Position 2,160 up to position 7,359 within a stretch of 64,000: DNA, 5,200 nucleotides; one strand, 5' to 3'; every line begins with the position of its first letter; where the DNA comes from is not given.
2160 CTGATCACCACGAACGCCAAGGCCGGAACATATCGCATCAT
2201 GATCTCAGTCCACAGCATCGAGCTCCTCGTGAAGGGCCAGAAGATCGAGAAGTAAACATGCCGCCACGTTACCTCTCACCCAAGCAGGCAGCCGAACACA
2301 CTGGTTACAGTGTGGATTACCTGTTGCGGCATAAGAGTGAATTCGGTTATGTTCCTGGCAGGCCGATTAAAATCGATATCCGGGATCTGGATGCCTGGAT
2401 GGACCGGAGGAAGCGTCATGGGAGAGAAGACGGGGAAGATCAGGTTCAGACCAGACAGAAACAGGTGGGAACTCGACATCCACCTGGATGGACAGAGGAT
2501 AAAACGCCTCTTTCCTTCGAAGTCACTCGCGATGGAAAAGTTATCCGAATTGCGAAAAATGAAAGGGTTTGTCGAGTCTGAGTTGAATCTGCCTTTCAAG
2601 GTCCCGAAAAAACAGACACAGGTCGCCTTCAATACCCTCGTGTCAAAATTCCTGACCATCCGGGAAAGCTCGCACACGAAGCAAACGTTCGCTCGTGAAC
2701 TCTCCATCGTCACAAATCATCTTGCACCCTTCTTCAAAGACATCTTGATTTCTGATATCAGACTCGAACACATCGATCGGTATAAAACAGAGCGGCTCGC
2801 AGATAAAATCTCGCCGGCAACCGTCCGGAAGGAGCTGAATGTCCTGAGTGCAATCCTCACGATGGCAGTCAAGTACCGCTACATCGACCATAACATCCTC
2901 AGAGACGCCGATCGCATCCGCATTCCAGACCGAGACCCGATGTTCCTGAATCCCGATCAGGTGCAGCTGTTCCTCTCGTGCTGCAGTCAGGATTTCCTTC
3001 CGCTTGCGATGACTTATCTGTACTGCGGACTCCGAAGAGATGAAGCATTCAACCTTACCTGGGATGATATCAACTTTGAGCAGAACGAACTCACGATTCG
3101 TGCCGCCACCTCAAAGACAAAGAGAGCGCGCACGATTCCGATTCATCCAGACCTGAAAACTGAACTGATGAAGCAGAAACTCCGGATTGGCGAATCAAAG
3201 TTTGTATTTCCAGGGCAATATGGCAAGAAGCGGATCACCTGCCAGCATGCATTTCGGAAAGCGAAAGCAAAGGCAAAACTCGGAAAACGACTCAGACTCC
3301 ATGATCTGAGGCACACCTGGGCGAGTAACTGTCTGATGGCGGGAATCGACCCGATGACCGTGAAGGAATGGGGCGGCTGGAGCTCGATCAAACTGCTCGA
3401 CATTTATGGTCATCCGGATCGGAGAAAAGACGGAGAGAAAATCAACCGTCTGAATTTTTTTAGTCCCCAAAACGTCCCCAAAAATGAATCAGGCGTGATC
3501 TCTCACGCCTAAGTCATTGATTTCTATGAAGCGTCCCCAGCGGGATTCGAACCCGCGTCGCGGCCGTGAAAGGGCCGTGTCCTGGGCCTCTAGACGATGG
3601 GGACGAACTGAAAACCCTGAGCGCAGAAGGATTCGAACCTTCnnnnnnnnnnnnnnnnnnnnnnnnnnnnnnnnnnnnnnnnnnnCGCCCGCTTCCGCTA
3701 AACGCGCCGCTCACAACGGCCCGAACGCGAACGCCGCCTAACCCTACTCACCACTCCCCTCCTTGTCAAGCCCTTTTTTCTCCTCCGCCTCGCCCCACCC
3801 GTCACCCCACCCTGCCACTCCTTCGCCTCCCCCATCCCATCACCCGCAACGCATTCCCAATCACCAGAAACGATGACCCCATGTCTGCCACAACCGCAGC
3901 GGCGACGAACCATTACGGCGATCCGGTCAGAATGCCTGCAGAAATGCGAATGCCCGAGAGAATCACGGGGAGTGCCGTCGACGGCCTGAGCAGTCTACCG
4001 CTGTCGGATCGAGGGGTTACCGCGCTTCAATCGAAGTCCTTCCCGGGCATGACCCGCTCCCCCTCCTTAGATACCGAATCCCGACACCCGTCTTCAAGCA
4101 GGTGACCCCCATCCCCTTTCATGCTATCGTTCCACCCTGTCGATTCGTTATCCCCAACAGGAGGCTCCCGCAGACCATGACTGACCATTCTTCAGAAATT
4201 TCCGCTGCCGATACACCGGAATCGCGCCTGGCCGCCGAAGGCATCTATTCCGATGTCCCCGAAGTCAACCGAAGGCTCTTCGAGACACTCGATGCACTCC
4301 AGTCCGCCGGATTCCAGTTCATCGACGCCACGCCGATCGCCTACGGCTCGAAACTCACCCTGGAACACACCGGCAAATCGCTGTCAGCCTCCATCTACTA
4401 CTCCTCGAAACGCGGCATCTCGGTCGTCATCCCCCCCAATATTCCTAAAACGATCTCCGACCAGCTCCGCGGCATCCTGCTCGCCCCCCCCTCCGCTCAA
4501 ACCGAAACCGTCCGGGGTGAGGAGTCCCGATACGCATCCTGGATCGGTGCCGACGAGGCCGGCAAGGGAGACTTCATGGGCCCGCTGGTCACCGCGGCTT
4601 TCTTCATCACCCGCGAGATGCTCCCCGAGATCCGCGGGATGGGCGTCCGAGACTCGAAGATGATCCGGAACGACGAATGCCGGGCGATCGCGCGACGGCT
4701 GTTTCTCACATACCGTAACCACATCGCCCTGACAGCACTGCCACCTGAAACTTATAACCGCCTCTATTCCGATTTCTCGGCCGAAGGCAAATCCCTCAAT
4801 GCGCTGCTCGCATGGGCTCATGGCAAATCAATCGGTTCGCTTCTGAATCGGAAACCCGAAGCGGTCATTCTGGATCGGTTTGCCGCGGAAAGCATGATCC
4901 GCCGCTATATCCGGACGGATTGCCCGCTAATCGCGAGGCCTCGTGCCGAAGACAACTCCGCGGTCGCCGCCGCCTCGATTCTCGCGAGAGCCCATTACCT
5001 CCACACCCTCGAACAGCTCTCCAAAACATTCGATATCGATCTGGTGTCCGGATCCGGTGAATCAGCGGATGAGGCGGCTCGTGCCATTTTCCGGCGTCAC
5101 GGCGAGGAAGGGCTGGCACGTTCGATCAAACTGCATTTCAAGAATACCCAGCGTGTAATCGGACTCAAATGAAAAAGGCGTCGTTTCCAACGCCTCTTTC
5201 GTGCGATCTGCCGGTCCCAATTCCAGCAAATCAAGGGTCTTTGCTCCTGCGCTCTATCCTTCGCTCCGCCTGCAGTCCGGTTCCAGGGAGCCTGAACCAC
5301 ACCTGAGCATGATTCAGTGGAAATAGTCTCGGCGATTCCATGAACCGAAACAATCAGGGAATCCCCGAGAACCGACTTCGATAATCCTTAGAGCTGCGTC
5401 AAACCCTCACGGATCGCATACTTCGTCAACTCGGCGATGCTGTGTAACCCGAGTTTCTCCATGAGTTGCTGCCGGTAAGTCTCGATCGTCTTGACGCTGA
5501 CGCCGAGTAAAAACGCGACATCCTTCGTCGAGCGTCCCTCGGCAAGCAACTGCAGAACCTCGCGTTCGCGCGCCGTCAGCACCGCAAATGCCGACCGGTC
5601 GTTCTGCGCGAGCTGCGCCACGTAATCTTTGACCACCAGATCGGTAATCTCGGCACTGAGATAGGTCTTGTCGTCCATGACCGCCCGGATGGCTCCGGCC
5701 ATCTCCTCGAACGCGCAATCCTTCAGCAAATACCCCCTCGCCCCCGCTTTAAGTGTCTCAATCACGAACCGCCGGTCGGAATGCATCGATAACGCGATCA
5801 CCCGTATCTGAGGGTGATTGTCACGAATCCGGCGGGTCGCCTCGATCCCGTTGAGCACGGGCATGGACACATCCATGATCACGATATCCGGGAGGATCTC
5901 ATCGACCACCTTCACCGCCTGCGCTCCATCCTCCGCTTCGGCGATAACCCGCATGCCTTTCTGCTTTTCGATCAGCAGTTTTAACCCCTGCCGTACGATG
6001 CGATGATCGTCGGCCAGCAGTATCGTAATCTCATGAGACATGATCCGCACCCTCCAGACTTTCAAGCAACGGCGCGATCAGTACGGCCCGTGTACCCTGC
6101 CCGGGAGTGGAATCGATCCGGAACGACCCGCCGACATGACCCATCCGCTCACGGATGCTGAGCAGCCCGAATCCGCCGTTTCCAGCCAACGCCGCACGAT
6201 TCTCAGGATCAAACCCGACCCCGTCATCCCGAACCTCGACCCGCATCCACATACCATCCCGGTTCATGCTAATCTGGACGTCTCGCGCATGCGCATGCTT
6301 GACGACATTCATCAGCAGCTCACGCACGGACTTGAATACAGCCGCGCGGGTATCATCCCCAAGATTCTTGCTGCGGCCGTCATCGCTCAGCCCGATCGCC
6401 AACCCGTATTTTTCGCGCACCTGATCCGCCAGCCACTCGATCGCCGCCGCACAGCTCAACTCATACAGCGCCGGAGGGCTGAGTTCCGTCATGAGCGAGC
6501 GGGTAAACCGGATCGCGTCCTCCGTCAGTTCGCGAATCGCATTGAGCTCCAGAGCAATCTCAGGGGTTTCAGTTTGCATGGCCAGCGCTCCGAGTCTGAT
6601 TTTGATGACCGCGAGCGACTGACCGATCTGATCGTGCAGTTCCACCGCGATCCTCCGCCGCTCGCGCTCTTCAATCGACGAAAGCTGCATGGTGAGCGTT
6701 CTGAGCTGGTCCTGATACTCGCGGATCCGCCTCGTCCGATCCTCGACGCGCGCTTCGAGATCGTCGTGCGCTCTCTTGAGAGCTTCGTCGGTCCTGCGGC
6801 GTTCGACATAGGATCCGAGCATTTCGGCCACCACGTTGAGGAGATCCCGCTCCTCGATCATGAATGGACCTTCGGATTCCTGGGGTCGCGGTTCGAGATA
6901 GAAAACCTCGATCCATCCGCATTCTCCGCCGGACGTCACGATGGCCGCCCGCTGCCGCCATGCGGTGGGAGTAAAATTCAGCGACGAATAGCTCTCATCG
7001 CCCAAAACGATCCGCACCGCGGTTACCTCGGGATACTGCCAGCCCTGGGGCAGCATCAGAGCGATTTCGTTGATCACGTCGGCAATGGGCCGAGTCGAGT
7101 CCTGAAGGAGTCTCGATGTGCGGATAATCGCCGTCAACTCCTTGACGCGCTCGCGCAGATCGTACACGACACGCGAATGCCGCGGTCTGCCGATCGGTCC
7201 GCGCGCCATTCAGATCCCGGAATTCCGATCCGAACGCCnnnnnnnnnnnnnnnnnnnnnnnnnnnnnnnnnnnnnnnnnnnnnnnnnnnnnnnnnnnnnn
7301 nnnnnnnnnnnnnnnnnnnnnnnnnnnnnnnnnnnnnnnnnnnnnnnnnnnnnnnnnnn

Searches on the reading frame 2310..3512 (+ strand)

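Call 52: search_protein_families(library=pfam, proteins=[window:2310-3512:+], max_evalue=0.00001)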
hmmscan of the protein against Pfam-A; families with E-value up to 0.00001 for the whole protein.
window:2310-3512:+ (400 aa): 2 families
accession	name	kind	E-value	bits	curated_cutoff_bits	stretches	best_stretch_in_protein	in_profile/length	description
PF00589.27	Phage_integrase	-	1.1e-27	97.4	27.1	1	213-370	3-169/172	Phage integrase family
PF13102.12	Phage_int_SAM_5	-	9.4e-06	26.4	22.3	0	118-197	13-93/98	Phage integrase SAM-like domain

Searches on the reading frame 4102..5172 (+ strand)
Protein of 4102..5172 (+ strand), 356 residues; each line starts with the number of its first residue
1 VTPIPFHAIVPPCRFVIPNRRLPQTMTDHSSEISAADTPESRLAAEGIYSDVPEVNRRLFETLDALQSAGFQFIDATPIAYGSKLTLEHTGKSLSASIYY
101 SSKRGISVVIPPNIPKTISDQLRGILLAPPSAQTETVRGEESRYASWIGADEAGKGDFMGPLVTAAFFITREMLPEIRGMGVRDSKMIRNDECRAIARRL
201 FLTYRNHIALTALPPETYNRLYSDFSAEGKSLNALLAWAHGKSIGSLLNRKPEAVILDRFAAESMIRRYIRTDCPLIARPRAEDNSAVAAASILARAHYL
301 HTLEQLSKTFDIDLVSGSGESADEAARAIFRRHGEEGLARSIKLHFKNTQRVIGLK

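Call 52: search_protein_families(library=pfam, proteins=[window:4102-5172:+], max_evalue=0.00001)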
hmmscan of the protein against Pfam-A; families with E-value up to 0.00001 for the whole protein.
window:4102-5172:+ (356 aa): 1 family
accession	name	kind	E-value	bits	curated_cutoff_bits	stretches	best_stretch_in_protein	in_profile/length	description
PF01351.25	RNase_HII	-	1.4e-26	94.1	25.8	1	148-349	1-199/199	Ribonuclease HII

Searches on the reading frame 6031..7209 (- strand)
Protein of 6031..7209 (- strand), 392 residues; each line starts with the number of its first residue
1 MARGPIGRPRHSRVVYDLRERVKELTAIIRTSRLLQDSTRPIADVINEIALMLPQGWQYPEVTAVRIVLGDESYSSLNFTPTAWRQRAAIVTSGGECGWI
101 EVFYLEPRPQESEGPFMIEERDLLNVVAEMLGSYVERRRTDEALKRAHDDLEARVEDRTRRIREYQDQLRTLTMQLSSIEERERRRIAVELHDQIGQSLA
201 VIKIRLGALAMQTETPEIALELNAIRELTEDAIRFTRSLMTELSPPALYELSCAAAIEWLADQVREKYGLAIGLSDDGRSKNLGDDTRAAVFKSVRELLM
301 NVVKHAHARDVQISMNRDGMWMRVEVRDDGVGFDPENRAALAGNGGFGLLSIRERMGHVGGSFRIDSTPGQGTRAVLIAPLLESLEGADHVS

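Call 52: search_protein_families(library=pfam, proteins=[window:6031-7209:-], max_evalue=0.00001)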
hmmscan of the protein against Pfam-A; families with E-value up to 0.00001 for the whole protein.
window:6031-7209:- (392 aa): 3 families
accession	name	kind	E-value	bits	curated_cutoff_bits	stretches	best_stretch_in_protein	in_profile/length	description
PF07730.19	HisKA_3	-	1.8e-14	54.4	24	1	183-248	1-68/68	Histidine kinase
PF02518.31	HATPase_c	-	3.3e-14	53.7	26.4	1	292-381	7-109/111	Histidine kinase-, DNA gyrase B-, and HSP90-like ATPase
PF13581.12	HATPase_c_2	-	6.7e-10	39.5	27.4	1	280-362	21-113/127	Histidine kinase-like ATPase domain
